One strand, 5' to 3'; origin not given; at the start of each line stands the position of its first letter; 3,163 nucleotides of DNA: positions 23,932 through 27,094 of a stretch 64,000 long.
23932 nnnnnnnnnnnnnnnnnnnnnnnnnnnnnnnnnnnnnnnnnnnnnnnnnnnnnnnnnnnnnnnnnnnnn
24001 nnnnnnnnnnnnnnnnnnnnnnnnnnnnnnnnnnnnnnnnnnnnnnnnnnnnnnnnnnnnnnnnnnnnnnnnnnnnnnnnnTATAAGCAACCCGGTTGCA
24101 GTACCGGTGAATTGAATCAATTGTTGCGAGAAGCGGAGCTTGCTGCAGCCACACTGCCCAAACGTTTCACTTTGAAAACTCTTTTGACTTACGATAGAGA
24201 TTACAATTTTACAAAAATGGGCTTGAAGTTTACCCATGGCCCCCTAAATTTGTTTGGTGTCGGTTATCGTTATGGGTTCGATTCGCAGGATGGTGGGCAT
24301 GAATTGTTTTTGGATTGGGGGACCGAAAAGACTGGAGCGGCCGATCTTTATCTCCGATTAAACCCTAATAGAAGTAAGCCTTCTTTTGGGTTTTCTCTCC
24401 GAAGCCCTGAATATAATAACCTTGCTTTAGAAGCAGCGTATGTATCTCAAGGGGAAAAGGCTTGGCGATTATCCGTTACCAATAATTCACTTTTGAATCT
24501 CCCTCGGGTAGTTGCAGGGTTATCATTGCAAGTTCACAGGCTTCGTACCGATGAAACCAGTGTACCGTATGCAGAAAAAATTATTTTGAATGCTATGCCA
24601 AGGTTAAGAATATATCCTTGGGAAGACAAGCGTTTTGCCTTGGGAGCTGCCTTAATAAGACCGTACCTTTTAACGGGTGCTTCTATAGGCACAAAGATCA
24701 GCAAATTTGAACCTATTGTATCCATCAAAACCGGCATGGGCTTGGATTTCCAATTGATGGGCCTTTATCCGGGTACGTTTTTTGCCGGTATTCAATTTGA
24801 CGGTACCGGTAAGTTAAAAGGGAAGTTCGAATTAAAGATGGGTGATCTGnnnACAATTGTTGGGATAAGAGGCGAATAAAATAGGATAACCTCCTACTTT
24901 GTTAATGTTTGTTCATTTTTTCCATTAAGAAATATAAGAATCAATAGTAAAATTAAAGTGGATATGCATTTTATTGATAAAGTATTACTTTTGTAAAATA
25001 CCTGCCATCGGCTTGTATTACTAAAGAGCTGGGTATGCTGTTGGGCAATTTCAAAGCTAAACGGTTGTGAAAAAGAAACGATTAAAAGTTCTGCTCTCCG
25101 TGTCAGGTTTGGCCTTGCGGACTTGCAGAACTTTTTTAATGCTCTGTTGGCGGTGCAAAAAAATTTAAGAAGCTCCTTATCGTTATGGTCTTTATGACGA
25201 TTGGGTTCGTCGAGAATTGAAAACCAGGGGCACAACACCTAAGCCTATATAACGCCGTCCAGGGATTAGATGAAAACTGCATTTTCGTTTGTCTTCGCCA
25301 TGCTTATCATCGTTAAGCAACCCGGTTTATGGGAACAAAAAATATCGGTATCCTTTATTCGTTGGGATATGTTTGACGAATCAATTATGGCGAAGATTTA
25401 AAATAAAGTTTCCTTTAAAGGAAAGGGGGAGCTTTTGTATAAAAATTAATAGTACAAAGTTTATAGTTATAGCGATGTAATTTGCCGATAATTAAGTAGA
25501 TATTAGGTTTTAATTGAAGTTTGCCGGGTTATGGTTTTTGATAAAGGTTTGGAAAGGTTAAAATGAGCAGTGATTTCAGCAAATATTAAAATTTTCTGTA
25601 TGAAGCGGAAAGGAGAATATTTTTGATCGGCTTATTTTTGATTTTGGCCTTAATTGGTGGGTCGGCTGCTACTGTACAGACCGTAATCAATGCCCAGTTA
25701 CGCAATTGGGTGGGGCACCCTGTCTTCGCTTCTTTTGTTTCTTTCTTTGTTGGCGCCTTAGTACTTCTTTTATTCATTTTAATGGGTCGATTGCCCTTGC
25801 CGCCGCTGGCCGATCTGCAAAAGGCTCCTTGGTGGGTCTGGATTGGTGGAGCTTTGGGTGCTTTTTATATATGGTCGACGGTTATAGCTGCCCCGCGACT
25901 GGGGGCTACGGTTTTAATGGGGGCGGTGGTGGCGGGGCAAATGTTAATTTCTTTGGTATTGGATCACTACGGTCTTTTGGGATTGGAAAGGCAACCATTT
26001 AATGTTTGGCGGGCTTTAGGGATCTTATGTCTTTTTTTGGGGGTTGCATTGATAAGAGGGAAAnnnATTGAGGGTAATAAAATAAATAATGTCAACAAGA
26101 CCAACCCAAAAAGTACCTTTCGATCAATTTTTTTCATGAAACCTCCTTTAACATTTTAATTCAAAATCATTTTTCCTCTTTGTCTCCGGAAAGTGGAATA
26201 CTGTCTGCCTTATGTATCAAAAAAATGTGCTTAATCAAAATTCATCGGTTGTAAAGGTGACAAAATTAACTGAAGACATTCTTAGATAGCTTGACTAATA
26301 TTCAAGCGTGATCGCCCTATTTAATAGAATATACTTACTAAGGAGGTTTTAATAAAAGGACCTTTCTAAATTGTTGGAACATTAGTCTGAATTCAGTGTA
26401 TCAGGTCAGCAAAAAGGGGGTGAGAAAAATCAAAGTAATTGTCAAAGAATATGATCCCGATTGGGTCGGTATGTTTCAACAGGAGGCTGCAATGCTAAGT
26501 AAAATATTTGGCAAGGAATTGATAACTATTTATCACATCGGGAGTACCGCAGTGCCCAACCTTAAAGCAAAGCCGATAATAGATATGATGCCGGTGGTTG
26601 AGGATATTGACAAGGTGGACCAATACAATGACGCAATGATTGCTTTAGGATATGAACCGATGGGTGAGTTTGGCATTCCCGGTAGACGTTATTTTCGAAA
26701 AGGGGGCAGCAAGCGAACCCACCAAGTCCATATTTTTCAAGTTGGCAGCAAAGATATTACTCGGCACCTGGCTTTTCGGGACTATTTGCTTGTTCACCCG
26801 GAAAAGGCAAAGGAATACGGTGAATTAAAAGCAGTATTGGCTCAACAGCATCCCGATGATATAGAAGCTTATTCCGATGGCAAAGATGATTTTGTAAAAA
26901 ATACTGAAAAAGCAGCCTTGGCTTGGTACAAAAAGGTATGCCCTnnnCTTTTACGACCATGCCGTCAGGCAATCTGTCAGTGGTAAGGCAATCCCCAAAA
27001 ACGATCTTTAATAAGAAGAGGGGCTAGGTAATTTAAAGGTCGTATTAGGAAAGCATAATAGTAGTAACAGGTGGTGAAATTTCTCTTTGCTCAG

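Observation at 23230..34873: Two paralogous secreted patatin-like phospholipases with C-terminal beta-rich domains, 8 kb apart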

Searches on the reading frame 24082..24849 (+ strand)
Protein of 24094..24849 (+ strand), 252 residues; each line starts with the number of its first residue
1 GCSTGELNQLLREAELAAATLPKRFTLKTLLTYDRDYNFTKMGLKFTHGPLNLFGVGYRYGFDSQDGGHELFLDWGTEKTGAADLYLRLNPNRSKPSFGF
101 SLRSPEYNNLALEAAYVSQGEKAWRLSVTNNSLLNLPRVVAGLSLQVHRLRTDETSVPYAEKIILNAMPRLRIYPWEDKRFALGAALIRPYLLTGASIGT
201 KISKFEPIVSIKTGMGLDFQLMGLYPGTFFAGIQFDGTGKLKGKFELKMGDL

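Call 7: search_solved_structures(query=window:24094-24849:+, max_evalue=10)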
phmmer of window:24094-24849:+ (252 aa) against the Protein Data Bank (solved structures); distinct sequences matched with E-value up to 10: 0.

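Call 27: search_solved_structures(query=A2, max_evalue=10)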
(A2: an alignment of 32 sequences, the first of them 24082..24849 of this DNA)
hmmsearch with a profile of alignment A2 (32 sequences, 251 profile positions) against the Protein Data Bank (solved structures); distinct sequences matched with E-value up to 10: 5.
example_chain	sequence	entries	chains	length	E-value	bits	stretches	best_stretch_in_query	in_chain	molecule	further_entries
9kpt_D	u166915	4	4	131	0.85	12.1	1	204-228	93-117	Succinate dehydrogenase [ubiquinone] cytochrome b small subunit, mitochondrial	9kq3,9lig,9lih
9kps_D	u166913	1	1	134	0.88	12.1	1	204-228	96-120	Succinate dehydrogenase [ubiquinone] cytochrome b small subunit, mitochondrial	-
5tn0_A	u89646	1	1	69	0.92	12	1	2-41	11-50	HTH-type transcriptional regulator SinR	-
2mo0_A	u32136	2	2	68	1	11.9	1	50-81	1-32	Cold-shock DNA-binding domain protein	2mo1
9qdl_D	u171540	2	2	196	1.3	11.5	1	204-228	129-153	Succinate dehydrogenase [ubiquinone] cytochrome b small subunit, mitochondrial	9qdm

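Call 33: predict_structure(alignment_id=A2)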
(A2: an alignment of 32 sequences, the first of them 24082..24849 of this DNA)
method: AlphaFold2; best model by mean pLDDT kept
length: 256 residues; sequences in the alignment: 32
mean_pLDDT: 87.5   pTM: 0.75
mean pLDDT of the five models: 87.5, 87.2, 86.7, 86.5, 86.0
residues with pLDDT >= 90: 135; 70-90: 103; 50-70: 17; < 50: 1
segments of 3 or more residues with pLDDT < 50: none
pLDDT, mean of each block of 10 residues (from residue 1): 71 78 68 85 90 73 92 93 88 91 93 93 92 94 95 85 88 96 88 95 92 94 88 92 85 73
secondary structure, 60 per line:
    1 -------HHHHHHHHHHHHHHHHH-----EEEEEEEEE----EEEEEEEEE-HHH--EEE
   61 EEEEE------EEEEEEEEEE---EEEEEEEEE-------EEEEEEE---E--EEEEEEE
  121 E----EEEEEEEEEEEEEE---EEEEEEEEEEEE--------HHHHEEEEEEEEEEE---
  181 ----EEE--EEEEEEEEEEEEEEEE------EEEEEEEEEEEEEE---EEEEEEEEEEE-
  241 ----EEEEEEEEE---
elements in order: H8-24 E30-38 E43-51 E58-65 E72-81 E85-93 E101-107 E114-121 E126-139 E143-154 H163-166 E167-177 E185-187 E190-205 E212-225 E229-239 E245-253
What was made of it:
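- The domain-only model has pLDDT 87.5 with the same 14 strands (call 33).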

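Call 35: search_protein_representatives(alignment_id=A2)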
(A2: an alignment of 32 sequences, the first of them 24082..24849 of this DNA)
Query: 32 sequences, 251 profile positions. Proteins with E-value up to 0.001 (for the whole library): 23; up to 1e-10: 13; up to 1e-30: 5. The best 23 are listed.
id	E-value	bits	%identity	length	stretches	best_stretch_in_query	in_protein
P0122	1.2e-83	296.7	-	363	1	1-251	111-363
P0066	7.5e-83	294.1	-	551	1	1-245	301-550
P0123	6.6e-49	182.9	-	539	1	1-249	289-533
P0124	3.6e-48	180.5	-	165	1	91-251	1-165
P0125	1.3e-34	136.1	-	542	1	1-246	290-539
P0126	1.3e-29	119.7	-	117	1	136-246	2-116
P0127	8.6e-24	100.6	-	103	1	87-184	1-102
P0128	2.4e-20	89.3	-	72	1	64-129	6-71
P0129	3.0e-17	79.2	-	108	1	179-251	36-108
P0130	3.6e-16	75.6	-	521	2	102-246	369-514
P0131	1.9e-14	70.0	-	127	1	134-215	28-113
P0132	2.9e-13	66.1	-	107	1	162-249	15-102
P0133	9.9e-13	64.4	-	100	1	57-149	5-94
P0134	2.2e-10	56.7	-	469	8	71-112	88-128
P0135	3.0e-09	53.0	-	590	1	8-238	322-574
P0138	1.9e-06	43.8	-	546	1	86-236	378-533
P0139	2.3e-05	40.3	-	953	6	71-109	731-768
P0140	4.1e-05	39.4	-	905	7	157-211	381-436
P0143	2.8e-04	36.7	-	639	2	206-246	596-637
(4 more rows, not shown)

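Call 36: search_protein_families(library=pfam, proteins=[P0122, P0123, P0125, P0130, P0134, P0135, P0138, P0139, P0140, P0143], max_evalue=0.001)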
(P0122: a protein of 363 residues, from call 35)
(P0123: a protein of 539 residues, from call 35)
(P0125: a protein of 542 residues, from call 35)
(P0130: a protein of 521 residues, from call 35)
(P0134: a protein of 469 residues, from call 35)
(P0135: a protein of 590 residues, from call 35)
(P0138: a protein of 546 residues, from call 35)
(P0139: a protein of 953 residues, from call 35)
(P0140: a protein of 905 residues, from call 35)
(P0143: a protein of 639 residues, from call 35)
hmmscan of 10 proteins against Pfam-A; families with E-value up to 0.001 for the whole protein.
P0122 (363 aa): 0 families

P0123 (539 aa): 1 family
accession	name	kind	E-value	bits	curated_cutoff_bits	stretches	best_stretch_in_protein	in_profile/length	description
PF01734.28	Patatin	-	4.1e-25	89.5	27.7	1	30-188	1-190/191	Patatin-like phospholipase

P0125 (542 aa): 1 family
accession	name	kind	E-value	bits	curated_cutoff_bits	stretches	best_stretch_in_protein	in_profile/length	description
PF01734.28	Patatin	-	3.5e-34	119.1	27.7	1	31-189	1-190/191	Patatin-like phospholipase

P0130 (521 aa): 1 family
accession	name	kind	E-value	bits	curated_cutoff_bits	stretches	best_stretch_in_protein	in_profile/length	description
PF01734.28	Patatin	-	3.3e-31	109.4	27.7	1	35-193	1-190/191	Patatin-like phospholipase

P0134 (469 aa): 8 families
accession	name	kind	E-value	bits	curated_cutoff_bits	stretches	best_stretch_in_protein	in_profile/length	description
PF21471.3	Reelin_subrepeat-B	-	2.4e-12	47.2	27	0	382-437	35-85/127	Reelin subrepeat B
PF11679.13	DUF3275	-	2.6e-09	37.6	25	0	407-441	63-96/201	Protein of unknown function (DUF3275)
PF20037.4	DUF6440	-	1.7e-07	31.3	26.5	0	140-168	13-41/53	Family of unknown function (DUF6440)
PF08655.15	DASH_Ask1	-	9.2e-07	29.1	20.7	0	120-149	18-47/64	DASH complex subunit Ask1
PF04096.20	Nucleoporin2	-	9.6e-07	29.5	28.4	0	317-356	34-73/148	Nup98-96 autopeptidase S59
PF02012.26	BNR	-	3.7e-05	23.5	27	0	111-118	3-10/12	BNR/Asp-box repeat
PF10757.14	YbaJ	-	4.7e-05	24.4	25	0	98-157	38-97/118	Biofilm formation regulator YbaJ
PF20098.4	DUF6488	-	0.00051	20.4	27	0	385-426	65-106/110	Family of unknown function (DUF6488)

P0135 (590 aa): 1 family
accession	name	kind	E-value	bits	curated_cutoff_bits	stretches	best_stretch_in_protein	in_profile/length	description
PF01734.28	Patatin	-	2.9e-31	109.6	27.7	1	55-213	1-190/191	Patatin-like phospholipase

P0138 (546 aa): 1 family
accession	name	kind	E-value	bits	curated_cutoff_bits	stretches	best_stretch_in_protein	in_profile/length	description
PF01734.28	Patatin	-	8.1e-32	111.4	27.7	1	33-191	1-190/191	Patatin-like phospholipase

P0139 (953 aa): 1 family
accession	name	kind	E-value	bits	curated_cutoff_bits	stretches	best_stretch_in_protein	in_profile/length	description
PF19791.4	DUF6275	-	1.7e-05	25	22.6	0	365-396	19-49/81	Family of unknown function (DUF6275)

P0140 (905 aa): 3 families
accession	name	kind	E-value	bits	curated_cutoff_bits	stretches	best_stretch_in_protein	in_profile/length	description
PF09796.14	QCR10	-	1.9e-07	31.5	27.5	0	78-101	30-53/63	Ubiquinol-cytochrome-c reductase complex subunit (QCR10)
PF19031.6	Intu_longin_1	-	3e-05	24.7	23.7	0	454-532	21-103/112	First Longin domain of INTU, CCZ1 and HPS4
PF23524.2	MGAT4A_C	-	6.7e-05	23.6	42.9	0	645-663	35-53/129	MGAT4 C-terminal domain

P0143 (639 aa): 1 family
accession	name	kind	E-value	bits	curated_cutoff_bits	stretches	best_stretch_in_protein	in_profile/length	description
PF01734.28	Patatin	-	7e-36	124.7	27.7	1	58-216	1-190/191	Patatin-like phospholipase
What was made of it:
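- Tried and rejected: The remaining hits are fragments or repetitive low-complexity proteins (calls 35, 36).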

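Call 68: search_protein_families(library=pfam, alignment_id=A2, max_evalue=1)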
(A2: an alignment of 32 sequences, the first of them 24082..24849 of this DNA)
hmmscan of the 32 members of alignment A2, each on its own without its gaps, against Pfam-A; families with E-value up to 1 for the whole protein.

A. member 1, window:24082-24849:+ (256 aa): 0 families

B. families by the number of members that match (of 32 scanned): 4 families
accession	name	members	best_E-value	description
PF00196.25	GerE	1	0.0048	Bacterial regulatory proteins, luxR family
PF13505.12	OMP_b-brl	1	0.022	Outer membrane protein beta-barrel domain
PF17193.9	MukF_C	1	0.33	MukF C-terminal domain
PF06437.16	ISN1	1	0.37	IMP-specific 5'-nucleotidase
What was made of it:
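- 24169..24840 (+): PatA 14-stranded beta-barrel (residues 314-537), followed by a 3-residue tail, GDL. No Pfam or PDB sequence match (calls 7, 27, 68).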

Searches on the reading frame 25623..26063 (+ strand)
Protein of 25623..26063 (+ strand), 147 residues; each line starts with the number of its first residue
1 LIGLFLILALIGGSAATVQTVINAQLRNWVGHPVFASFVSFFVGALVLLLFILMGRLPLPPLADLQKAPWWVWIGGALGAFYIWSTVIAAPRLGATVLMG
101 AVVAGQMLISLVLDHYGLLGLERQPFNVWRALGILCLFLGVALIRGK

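Call 13: search_protein_families(library=pfam, proteins=[window:25623-26063:+], max_evalue=0.001)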
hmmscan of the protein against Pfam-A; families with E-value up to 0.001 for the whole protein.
window:25623-26063:+ (147 aa): 2 families
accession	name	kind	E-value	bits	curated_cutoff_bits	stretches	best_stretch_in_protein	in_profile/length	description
PF04657.19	DMT_YdcZ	-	1.1e-44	152.6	24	1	4-143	1-140/140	Putative inner membrane exporter, YdcZ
PF00892.27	EamA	-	3.6e-05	24.5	28.2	1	6-144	4-133/135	EamA-like transporter family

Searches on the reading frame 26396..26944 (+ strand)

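Call 13: search_protein_families(library=pfam, proteins=[window:26396-26944:+], max_evalue=0.001)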
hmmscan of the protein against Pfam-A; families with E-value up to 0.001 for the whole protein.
window:26396-26944:+ (183 aa): 1 family
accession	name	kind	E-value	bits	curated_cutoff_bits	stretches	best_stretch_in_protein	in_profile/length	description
PF04229.20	GrpB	-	9.3e-54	182.3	25.5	1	14-171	2-157/159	GrpB protein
